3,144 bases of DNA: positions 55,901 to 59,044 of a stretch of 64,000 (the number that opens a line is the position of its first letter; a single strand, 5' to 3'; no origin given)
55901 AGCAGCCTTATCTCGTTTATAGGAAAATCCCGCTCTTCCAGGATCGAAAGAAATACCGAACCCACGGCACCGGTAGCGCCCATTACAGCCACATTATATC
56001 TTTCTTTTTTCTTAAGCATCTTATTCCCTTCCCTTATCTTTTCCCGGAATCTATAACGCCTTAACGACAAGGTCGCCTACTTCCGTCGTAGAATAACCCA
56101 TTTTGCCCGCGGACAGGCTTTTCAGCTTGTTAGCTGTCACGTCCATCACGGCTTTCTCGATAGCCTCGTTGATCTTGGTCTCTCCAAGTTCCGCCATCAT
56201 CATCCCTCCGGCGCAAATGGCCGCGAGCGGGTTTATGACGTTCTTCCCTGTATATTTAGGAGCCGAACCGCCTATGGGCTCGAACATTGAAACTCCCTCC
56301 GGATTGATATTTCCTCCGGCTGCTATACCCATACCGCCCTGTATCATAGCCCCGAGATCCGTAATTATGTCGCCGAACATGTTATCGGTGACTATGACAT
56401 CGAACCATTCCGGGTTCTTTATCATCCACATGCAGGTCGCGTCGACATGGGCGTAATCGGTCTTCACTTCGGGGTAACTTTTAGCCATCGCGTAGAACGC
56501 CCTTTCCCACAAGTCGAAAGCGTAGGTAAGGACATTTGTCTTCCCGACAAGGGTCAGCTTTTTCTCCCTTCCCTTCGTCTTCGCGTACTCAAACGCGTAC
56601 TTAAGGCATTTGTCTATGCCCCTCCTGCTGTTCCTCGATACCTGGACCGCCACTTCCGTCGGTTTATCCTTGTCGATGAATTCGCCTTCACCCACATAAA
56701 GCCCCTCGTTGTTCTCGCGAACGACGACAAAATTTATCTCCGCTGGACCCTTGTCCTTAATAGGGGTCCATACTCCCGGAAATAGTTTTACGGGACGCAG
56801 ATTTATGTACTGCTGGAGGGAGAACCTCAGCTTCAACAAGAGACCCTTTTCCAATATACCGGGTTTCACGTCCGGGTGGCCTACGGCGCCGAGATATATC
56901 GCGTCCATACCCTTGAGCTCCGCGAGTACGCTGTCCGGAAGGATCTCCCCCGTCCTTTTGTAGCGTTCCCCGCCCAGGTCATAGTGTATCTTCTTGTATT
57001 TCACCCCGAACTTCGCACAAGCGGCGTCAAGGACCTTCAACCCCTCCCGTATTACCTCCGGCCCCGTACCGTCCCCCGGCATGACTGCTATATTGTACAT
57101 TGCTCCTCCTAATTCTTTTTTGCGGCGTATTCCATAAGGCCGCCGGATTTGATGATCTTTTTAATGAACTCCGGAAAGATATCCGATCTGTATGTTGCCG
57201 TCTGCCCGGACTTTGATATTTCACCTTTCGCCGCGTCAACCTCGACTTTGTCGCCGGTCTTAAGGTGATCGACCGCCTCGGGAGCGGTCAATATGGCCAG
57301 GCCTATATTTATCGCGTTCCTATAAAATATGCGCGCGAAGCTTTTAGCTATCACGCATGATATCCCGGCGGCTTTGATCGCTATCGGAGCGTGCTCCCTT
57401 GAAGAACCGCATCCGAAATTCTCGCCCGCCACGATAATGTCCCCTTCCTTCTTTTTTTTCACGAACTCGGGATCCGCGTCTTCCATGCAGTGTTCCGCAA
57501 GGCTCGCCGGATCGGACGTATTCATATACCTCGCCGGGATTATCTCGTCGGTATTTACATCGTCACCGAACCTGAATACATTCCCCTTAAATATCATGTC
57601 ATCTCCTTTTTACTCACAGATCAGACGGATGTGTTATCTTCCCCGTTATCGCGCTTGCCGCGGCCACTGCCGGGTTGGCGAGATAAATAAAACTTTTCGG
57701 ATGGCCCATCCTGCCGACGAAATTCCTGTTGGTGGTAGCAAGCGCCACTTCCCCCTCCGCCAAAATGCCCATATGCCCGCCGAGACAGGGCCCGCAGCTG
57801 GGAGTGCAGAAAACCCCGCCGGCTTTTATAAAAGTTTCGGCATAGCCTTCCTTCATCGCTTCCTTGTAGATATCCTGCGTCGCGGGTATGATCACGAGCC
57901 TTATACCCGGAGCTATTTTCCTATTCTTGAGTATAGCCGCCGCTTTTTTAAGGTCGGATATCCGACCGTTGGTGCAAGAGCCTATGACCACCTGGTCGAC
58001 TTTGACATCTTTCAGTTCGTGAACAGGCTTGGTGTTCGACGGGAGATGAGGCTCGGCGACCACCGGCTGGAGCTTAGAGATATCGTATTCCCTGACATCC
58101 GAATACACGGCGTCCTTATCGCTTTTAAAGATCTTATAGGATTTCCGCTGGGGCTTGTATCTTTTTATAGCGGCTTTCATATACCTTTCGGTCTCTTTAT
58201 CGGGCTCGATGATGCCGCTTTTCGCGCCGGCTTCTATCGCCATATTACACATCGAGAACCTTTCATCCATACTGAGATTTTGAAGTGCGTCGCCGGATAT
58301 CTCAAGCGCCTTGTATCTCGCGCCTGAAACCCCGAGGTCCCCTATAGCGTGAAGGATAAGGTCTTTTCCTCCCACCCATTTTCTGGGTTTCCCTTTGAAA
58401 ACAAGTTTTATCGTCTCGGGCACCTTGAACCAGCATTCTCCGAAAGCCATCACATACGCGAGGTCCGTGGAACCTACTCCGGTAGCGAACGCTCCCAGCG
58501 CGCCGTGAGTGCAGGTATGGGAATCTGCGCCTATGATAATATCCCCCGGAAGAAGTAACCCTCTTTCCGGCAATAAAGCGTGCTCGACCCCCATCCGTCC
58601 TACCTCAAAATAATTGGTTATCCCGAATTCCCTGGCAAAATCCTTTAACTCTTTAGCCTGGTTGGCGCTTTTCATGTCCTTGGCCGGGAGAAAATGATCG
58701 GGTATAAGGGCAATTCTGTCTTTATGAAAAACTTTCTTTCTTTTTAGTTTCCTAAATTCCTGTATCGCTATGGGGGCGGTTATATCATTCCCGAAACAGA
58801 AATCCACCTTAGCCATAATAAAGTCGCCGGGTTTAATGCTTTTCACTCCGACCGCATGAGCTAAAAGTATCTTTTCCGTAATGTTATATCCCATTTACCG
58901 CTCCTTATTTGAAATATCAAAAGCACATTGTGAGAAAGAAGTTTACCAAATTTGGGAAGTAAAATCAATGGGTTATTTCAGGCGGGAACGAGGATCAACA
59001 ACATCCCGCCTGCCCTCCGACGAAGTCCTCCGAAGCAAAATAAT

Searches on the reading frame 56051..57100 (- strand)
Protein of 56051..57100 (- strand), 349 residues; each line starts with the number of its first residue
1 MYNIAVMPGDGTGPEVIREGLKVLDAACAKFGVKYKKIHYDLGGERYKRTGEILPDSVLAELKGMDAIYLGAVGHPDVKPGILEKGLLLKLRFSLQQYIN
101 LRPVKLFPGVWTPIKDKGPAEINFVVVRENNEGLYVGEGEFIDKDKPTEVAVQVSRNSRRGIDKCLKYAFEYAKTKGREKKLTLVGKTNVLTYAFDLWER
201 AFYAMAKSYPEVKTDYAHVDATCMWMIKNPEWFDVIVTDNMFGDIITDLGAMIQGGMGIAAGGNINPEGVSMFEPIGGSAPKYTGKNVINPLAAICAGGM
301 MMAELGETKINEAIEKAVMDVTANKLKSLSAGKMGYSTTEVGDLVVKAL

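Call 8: search_protein_families(library=pfam, proteins=[window:56051-57100:-], max_evalue=0.001)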
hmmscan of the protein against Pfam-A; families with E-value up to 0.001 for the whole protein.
window:56051-57100:- (349 aa): 1 family
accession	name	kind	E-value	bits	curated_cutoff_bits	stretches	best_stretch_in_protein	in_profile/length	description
PF00180.25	Iso_dh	-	8.5e-87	292.1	27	1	3-345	1-348/348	Isocitrate/isopropylmalate dehydrogenase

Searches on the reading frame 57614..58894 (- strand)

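Call 8: search_protein_families(library=pfam, proteins=[window:57614-58894:-], max_evalue=0.001)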
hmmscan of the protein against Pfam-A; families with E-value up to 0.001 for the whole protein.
window:57614-58894:- (426 aa): 2 families
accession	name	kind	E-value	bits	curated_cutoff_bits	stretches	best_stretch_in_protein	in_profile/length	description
PF00330.25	Aconitase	-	1.7e-102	344.2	28.7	2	7-294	1-306/463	Aconitase family (aconitate hydratase)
PF04412.18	AcnX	-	0.00056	19.2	31.5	1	293-367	285-357/400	Aconitase X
